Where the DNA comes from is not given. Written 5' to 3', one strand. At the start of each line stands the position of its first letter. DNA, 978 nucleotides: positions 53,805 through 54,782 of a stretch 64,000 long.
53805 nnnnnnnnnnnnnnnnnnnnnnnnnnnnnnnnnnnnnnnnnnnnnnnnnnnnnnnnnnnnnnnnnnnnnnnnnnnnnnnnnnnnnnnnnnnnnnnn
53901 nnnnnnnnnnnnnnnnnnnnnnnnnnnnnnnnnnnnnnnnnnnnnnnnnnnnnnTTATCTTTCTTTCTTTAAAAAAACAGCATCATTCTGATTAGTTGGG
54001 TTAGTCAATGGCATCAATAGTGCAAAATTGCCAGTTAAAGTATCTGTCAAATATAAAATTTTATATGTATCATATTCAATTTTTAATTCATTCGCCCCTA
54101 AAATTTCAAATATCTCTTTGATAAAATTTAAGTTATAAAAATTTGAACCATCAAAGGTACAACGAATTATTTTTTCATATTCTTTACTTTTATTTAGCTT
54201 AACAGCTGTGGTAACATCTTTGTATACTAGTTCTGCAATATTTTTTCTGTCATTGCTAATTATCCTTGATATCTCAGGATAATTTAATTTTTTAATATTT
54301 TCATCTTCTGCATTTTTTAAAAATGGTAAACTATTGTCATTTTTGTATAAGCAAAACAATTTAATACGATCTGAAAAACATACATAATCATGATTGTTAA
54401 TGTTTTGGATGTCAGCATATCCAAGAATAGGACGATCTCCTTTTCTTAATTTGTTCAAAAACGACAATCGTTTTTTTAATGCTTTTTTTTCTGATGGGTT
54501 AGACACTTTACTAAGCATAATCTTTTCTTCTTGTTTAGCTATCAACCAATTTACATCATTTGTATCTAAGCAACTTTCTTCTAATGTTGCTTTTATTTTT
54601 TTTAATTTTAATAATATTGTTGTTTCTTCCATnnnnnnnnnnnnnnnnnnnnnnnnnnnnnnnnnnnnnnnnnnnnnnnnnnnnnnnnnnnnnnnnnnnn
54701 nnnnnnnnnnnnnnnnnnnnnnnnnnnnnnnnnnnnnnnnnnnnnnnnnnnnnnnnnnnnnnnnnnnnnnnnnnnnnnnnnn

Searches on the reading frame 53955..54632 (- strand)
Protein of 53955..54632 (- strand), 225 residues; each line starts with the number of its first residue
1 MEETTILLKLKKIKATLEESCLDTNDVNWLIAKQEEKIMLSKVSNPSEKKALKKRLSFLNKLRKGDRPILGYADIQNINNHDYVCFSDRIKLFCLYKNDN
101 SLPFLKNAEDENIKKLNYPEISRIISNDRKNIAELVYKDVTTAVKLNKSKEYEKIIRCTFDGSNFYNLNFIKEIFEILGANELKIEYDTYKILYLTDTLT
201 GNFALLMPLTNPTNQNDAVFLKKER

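Call 61: find_encoding_contigs(protein=window:53955-54632:-, flank=10000, max_places=1)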
Protein window:53955-54632:- (225 aa): 6 contigs read that carry it; 1 place shown.
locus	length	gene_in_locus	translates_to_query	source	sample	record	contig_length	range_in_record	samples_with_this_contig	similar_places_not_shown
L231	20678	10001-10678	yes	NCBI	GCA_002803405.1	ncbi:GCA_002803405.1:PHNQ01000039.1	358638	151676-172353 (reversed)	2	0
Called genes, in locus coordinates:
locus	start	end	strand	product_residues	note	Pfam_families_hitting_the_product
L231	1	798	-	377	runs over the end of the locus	PF00155:Aminotran_1_2 (weak), PF00266:Aminotran_5, PF01212:Beta_elim_lyase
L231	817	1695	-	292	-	PF02498:Bro-N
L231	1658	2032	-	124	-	-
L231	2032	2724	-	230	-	-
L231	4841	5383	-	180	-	-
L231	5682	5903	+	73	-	-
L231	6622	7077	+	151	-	-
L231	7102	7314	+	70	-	-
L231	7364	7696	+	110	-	PF12098:DUF3574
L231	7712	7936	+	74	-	-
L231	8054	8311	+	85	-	-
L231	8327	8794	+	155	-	-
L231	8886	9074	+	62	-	-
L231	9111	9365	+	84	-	PF00805:Pentapeptide (weak)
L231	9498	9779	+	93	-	-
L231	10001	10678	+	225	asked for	-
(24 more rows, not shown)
